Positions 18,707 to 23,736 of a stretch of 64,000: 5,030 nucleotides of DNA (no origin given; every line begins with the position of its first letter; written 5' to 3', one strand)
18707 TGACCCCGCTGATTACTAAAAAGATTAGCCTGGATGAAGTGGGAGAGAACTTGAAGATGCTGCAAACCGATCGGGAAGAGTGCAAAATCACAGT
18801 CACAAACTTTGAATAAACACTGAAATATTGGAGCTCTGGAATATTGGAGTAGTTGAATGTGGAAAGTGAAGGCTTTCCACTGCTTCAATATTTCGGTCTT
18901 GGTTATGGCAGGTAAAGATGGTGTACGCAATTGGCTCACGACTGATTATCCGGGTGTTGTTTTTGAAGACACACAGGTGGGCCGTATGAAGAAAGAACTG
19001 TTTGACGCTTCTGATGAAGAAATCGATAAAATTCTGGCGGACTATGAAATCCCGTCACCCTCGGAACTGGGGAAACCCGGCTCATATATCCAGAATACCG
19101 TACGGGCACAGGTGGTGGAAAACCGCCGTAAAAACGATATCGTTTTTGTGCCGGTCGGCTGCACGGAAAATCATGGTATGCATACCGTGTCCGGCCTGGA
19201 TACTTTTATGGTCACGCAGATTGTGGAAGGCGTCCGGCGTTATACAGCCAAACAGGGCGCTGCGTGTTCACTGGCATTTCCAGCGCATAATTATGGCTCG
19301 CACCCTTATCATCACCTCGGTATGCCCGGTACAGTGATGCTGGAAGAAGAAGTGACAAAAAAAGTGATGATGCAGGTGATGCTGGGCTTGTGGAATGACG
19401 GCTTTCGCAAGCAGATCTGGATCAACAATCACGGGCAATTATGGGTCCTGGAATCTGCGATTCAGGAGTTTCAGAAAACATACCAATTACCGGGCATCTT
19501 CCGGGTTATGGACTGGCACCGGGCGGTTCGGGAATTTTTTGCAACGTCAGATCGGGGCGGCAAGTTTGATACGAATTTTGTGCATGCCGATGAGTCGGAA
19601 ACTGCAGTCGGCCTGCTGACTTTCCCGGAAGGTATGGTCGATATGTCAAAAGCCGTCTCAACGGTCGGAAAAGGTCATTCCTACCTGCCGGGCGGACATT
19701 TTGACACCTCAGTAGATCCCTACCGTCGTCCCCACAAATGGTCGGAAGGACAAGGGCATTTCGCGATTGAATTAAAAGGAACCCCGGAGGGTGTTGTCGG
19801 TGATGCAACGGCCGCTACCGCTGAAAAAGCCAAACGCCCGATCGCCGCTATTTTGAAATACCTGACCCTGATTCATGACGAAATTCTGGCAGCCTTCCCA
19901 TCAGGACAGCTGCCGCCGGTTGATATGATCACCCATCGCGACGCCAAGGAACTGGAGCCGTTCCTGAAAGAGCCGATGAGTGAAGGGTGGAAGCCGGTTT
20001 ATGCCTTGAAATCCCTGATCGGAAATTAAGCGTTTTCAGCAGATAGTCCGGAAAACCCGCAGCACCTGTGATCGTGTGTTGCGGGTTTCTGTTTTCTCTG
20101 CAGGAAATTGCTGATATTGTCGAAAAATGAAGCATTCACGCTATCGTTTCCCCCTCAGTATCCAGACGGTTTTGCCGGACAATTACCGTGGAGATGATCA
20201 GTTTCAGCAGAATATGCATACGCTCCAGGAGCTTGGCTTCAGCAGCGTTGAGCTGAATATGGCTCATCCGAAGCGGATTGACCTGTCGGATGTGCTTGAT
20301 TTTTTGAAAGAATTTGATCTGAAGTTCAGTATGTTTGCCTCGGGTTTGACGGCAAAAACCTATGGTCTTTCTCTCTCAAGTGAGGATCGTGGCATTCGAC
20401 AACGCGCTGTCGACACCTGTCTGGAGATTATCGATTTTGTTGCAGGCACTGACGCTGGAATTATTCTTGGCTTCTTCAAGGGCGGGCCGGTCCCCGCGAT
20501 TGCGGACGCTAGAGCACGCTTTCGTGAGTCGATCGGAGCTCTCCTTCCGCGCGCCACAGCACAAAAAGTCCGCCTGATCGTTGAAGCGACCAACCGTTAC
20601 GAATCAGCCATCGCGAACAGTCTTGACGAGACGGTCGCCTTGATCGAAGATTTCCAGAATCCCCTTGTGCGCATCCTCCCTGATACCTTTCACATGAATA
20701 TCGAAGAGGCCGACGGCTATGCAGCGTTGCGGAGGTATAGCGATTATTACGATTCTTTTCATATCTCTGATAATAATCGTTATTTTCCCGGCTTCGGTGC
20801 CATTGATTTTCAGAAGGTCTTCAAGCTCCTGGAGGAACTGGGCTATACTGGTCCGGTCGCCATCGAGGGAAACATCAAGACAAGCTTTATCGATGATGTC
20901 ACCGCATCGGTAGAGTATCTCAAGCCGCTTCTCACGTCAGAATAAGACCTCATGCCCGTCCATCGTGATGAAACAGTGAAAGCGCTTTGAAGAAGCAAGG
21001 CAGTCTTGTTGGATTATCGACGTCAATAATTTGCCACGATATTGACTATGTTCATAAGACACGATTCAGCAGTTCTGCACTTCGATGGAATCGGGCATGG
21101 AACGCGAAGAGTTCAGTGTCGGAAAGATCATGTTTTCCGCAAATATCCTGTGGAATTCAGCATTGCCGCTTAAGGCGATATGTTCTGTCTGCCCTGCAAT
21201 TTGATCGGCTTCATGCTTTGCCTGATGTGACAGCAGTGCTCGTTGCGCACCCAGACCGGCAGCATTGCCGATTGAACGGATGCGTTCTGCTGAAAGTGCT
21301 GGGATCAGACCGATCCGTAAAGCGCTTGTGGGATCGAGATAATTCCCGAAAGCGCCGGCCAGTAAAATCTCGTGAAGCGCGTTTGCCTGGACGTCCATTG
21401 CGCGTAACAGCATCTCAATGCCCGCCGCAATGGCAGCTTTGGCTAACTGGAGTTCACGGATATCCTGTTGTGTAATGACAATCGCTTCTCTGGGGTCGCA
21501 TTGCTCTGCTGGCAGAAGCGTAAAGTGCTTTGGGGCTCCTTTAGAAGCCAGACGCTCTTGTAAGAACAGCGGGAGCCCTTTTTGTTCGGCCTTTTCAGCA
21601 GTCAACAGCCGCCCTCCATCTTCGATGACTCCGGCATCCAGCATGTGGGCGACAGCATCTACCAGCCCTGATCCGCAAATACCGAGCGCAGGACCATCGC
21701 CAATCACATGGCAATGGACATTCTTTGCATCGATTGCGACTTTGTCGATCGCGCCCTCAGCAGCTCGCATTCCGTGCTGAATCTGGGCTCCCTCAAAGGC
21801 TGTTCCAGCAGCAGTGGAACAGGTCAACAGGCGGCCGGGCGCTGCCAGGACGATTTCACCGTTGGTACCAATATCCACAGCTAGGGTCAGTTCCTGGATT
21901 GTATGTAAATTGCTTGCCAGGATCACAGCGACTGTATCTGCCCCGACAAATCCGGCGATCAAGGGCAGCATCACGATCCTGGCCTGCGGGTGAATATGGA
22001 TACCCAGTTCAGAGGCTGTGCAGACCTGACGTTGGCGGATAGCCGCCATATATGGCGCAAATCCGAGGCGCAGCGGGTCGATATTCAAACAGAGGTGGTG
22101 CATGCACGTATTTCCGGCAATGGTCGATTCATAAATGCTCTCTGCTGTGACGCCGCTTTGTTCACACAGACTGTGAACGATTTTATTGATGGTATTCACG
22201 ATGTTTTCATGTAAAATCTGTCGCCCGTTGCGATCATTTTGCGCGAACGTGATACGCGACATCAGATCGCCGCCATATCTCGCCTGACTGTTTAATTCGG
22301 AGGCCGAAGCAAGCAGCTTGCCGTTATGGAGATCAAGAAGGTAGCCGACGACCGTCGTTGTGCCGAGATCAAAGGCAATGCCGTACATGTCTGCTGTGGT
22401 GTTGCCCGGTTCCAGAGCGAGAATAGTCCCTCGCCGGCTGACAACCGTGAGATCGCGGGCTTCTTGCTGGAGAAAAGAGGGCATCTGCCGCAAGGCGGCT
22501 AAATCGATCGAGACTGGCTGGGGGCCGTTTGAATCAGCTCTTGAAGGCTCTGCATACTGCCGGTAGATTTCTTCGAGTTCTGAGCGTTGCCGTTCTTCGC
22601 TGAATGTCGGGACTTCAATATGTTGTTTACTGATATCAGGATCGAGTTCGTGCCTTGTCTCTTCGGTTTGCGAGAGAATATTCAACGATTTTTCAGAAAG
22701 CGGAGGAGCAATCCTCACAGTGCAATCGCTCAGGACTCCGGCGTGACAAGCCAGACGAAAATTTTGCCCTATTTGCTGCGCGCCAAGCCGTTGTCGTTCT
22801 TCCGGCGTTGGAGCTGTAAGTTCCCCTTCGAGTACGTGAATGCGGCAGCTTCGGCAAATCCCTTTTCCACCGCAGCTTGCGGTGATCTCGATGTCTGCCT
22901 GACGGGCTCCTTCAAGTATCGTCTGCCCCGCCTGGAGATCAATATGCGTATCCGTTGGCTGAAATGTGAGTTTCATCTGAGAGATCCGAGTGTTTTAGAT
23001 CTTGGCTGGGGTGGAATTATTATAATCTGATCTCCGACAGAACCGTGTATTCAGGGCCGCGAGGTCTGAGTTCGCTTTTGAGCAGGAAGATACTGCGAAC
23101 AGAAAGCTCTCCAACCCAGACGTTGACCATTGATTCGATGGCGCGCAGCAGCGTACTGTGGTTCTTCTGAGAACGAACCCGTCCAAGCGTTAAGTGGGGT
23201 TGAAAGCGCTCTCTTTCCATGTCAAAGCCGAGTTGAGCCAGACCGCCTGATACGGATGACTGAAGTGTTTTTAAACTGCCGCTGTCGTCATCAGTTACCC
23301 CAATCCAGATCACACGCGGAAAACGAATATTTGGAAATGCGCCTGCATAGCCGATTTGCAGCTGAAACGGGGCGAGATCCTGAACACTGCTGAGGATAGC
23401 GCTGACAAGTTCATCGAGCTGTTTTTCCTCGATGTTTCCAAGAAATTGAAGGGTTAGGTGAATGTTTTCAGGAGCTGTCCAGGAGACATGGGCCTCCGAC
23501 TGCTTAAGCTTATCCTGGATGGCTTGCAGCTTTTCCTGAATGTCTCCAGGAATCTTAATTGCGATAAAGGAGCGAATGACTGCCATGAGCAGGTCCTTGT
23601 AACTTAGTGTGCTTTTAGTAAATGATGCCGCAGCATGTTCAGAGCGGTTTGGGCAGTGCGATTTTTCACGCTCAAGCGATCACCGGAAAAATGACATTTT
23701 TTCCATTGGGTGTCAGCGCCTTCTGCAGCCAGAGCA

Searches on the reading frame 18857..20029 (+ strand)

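Call 9: search_protein_families(library=pfam, proteins=[window:18857-20029:+])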
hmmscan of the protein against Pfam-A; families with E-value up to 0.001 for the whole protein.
window:18857-20029:+ (390 aa): 1 family
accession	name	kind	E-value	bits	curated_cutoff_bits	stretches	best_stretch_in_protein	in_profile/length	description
PF02633.19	Creatininase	-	7.8e-39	133.9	31.3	1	85-336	7-234/238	Creatinine amidohydrolase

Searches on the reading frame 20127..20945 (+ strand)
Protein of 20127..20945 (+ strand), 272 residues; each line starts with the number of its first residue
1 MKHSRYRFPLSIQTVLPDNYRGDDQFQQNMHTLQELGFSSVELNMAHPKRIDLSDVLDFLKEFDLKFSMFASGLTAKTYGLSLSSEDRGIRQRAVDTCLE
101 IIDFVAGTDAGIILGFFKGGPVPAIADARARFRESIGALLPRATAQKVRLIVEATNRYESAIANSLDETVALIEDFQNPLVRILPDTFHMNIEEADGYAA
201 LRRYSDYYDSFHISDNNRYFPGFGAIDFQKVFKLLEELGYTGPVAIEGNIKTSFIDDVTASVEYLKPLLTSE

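Call 9: search_protein_families(library=pfam, proteins=[window:20127-20945:+])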
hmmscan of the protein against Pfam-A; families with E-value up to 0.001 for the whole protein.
window:20127-20945:+ (272 aa): 1 family
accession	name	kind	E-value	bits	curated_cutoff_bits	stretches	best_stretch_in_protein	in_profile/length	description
PF01261.30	AP_endonuc_2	-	2.7e-34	119.4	31.1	1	33-263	4-244/249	Xylose isomerase-like TIM barrel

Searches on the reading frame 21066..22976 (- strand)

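Call 9: search_protein_families(library=pfam, proteins=[window:21066-22976:-])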
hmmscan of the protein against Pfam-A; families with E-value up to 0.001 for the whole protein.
window:21066-22976:- (636 aa): 4 families
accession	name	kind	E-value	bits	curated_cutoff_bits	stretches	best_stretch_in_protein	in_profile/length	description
PF14574.11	RACo_C_ter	-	1.1e-78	264.3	27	1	362-623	1-254/261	C-terminal domain of RACo the ASKHA domain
PF17651.6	Raco_middle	-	4.8e-60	202.4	26.8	1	198-359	1-162/163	RACo middle region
PF00111.32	Fer2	-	3.3e-12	46.6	21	1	5-79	3-74/77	2Fe-2S iron-sulfur cluster binding domain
PF17650.6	RACo_linker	-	1.9e-11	44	26.2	1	106-194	3-85/86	RACo linker region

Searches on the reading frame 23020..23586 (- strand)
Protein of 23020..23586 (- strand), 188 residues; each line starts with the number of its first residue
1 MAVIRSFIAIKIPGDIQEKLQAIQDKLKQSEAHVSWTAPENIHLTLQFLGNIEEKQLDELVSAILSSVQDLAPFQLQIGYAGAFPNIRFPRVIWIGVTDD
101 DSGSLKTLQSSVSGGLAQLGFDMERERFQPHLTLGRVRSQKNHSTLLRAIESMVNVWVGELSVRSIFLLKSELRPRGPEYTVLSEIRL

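Call 9: search_protein_families(library=pfam, proteins=[window:23020-23586:-])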
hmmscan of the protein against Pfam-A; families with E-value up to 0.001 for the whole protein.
window:23020-23586:- (188 aa): 3 families
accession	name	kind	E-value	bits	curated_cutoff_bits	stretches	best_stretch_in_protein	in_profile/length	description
PF02834.22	LigT_PEase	-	5.7e-27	94.2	23.3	2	10-94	1-87/87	LigT like Phosphoesterase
PF13563.12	2_5_RNA_ligase2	-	7.7e-16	58.9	27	1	15-153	4-135/152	2'-5' RNA ligase superfamily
PF10469.15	AKAP7_NLS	-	9.7e-10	39.1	24.4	1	7-145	4-157/208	AKAP7 2'5' RNA ligase-like domain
